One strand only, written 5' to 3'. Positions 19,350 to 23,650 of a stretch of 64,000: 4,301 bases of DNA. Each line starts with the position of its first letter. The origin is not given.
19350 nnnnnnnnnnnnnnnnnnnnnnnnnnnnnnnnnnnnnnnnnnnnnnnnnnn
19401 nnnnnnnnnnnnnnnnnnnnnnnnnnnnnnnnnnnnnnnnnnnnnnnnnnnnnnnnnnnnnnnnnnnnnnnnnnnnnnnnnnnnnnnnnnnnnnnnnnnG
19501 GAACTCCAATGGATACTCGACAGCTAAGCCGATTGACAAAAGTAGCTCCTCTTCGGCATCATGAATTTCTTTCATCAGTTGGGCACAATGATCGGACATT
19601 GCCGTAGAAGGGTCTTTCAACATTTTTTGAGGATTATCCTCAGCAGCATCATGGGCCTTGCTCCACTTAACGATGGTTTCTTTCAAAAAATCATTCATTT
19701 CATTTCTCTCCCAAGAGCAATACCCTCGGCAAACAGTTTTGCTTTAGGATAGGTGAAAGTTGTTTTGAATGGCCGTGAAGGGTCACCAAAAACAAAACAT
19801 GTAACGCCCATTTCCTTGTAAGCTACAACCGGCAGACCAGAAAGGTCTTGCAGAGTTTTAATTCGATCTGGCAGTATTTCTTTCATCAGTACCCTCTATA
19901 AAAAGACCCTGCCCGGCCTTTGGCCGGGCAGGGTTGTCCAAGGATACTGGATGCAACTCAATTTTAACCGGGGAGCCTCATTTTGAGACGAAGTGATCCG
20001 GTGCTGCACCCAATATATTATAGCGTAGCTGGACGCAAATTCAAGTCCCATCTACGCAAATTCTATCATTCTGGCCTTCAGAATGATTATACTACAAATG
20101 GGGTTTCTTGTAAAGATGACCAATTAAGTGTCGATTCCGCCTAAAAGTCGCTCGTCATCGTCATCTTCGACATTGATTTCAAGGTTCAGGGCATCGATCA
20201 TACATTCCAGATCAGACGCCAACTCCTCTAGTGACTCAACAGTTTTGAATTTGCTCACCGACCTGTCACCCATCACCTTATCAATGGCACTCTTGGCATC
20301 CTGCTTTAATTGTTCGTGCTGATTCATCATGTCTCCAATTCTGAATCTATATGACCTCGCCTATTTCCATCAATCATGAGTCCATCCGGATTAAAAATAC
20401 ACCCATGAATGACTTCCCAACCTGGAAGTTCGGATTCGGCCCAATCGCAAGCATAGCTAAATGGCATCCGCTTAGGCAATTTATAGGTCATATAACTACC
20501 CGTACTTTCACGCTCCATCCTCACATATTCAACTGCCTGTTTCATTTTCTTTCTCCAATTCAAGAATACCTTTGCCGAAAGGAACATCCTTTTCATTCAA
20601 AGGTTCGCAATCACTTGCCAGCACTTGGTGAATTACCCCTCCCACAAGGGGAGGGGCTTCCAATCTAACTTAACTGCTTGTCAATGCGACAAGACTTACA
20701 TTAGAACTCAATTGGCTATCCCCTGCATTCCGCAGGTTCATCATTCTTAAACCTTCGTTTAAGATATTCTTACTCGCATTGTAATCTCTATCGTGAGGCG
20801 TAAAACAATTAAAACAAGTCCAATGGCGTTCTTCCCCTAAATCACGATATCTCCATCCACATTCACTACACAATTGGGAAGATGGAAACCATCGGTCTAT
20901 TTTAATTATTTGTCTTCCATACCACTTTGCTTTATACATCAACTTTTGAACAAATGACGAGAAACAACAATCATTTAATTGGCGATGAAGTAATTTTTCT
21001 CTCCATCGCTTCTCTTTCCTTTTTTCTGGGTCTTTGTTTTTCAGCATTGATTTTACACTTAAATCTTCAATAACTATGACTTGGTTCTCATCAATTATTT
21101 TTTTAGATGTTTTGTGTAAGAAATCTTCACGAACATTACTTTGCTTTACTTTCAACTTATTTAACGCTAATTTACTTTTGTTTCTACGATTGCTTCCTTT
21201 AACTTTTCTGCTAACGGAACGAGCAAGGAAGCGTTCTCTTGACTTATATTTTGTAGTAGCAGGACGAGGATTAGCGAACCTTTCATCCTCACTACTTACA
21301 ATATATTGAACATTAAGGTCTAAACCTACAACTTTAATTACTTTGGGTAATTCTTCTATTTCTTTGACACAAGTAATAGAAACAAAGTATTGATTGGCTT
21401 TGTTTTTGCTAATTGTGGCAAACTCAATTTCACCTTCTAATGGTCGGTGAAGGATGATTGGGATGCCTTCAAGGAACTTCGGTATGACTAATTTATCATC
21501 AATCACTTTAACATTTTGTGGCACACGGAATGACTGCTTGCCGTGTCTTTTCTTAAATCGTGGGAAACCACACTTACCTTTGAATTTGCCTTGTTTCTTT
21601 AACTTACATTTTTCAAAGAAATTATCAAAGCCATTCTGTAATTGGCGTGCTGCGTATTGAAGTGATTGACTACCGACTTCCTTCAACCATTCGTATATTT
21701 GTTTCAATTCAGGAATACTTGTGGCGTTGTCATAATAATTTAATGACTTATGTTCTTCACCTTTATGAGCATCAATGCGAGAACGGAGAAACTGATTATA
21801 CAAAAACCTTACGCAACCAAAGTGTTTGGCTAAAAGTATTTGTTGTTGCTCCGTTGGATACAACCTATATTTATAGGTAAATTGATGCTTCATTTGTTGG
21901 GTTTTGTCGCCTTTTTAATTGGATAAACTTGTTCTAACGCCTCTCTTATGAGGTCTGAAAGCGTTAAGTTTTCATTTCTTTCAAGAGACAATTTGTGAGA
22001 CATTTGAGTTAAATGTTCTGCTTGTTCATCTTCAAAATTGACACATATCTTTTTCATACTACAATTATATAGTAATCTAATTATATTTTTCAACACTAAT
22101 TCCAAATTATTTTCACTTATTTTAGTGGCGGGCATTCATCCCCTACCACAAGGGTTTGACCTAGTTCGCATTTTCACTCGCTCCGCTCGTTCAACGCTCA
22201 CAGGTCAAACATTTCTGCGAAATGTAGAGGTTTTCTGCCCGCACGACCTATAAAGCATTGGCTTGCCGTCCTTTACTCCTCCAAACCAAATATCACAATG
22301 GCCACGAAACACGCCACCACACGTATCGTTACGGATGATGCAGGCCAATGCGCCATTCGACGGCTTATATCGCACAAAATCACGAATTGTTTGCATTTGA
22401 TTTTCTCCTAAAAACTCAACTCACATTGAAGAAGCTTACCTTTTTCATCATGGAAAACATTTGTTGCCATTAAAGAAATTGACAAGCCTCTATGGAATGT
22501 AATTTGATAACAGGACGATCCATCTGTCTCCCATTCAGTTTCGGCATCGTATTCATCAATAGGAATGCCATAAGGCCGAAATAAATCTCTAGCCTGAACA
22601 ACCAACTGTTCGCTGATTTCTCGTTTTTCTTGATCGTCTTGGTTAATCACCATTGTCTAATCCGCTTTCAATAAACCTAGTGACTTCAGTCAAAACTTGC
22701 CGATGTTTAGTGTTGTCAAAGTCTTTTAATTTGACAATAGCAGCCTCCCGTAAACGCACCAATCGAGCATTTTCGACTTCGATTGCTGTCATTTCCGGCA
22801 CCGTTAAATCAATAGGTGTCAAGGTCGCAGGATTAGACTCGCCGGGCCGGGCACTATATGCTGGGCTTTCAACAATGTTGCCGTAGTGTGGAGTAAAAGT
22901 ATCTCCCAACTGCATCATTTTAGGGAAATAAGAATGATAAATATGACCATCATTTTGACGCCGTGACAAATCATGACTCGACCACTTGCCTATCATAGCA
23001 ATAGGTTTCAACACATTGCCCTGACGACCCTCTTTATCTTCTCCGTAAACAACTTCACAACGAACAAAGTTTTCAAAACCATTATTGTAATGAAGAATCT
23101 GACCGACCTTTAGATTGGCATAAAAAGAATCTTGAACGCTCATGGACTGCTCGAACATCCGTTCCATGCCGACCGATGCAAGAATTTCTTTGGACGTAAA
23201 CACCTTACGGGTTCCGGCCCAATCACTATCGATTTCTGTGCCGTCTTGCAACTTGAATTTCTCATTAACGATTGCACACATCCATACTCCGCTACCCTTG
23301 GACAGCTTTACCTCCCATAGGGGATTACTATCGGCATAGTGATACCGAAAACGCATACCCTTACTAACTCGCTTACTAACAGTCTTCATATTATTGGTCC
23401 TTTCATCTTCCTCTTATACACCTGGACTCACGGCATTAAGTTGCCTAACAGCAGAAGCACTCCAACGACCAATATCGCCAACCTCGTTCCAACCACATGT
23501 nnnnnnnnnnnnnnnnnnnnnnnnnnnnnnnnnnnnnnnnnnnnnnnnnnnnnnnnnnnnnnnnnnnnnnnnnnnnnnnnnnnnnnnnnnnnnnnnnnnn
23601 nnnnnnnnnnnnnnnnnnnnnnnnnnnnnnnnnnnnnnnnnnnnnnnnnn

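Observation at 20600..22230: IS200/IS605-family TnpB element inserted into the phage early region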

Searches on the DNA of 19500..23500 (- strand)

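Call 5: search_rna_families(source=window, start=19500, end=23500, threshold=evalue, max_evalue=1, show_alignments=3)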
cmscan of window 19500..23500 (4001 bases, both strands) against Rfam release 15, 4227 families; matches with E-value up to 1: 0.
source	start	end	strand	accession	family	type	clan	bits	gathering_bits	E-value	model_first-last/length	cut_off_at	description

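Call 78: build_rna_model(alignment_id=A4)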
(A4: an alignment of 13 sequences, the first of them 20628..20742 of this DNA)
Model R1 built from alignment A4 (13 sequences, 121 columns); structure: RNAalifold consensus.
model positions 116; base pairs 29; branch points 2; effective number of sequences 1.7; information 0.59 bits per position. Calibrated on 0.2 Mb of random sequence (short: E-values are rough).
structure used (alignment columns):
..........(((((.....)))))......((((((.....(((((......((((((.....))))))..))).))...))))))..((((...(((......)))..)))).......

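Call 79: search_with_rna_model(model_id=R1, sources=[window, L001, L002, L003, L004, L005, L006, L007, L008, L009, L010, L011, L012, L013, L014, L015, L016, L029, L030, L031, L032, L033, L034, L037, L038, L039, L040, L041, L042, L043, L044, L045, L046, L047, L048], max_evalue=0.01)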
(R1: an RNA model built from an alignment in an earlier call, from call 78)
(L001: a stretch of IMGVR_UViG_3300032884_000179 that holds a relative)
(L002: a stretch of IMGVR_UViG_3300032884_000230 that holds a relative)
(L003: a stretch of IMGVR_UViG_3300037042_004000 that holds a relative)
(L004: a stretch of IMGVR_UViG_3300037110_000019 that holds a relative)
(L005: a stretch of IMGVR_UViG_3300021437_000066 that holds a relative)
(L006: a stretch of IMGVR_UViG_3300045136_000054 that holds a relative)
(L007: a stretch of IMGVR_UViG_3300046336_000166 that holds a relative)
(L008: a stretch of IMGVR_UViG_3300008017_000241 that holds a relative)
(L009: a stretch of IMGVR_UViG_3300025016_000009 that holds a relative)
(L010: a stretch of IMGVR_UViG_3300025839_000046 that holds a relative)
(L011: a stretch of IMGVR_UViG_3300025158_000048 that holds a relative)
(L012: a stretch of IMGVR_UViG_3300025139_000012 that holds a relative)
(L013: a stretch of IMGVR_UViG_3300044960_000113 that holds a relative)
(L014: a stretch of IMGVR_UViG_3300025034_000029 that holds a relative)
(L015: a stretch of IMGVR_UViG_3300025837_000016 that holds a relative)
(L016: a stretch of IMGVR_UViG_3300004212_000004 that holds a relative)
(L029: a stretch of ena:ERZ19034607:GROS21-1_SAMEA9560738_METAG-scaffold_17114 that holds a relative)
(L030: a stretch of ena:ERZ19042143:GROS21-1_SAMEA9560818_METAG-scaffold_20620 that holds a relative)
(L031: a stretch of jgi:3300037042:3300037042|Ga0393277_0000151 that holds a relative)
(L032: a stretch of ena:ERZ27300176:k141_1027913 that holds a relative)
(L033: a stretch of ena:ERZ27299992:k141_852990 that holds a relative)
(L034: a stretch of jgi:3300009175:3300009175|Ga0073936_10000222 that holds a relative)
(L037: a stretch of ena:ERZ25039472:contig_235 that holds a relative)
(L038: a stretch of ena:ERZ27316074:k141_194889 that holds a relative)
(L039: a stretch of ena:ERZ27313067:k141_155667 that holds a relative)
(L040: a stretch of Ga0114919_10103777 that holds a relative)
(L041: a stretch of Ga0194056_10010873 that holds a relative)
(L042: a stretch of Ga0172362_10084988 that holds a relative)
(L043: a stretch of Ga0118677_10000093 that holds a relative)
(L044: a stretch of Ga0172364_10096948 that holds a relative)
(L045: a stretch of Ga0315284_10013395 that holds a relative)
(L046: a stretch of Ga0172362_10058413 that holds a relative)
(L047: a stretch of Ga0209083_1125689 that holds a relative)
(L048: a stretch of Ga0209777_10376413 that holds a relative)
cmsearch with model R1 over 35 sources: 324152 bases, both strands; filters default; matches with E-value up to 0.01: 22.
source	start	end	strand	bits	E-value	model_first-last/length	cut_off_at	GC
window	20628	20743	-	136.2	3.7e-29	1-116/116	no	0.47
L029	1425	1540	+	136.2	3.7e-29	1-116/116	no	0.47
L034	7654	7769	+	136.2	3.7e-29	1-116/116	no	0.47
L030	1276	1391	+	135.9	4.1e-29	1-116/116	no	0.46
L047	545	660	-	135.8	4.6e-29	1-116/116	no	0.46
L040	1892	2007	+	135.6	4.9e-29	1-116/116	no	0.49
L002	1251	1366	+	135.1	6.5e-29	1-116/116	no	0.45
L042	2063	2178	-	134.8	7.8e-29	1-116/116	no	0.47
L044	2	117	-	134.8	7.8e-29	1-116/116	no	0.47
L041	2735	2850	-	134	1.1e-28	1-116/116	no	0.45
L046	218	333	+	133.6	1.4e-28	1-116/116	no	0.46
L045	11167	11282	-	130.7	6.8e-28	1-116/116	no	0.47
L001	6148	6263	+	129.7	1.2e-27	1-116/116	no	0.46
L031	14435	14549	+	127.1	4.9e-27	1-116/116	no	0.48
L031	11136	11250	+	122.4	6e-26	1-116/116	no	0.45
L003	1915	2028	+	114.4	4.4e-24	1-116/116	no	0.45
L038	1991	2103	+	95.8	9.8e-20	1-116/116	no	0.5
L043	8999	9113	-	93.3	3.7e-19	1-116/116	no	0.48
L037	5141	5252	+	89.5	2.8e-18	1-116/116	no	0.55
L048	12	126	+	87.4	8.8e-18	1-116/116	no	0.5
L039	1912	2024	+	86.8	1.2e-17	1-116/116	no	0.5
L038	2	139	-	30.5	0.00017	1-116/116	no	0.44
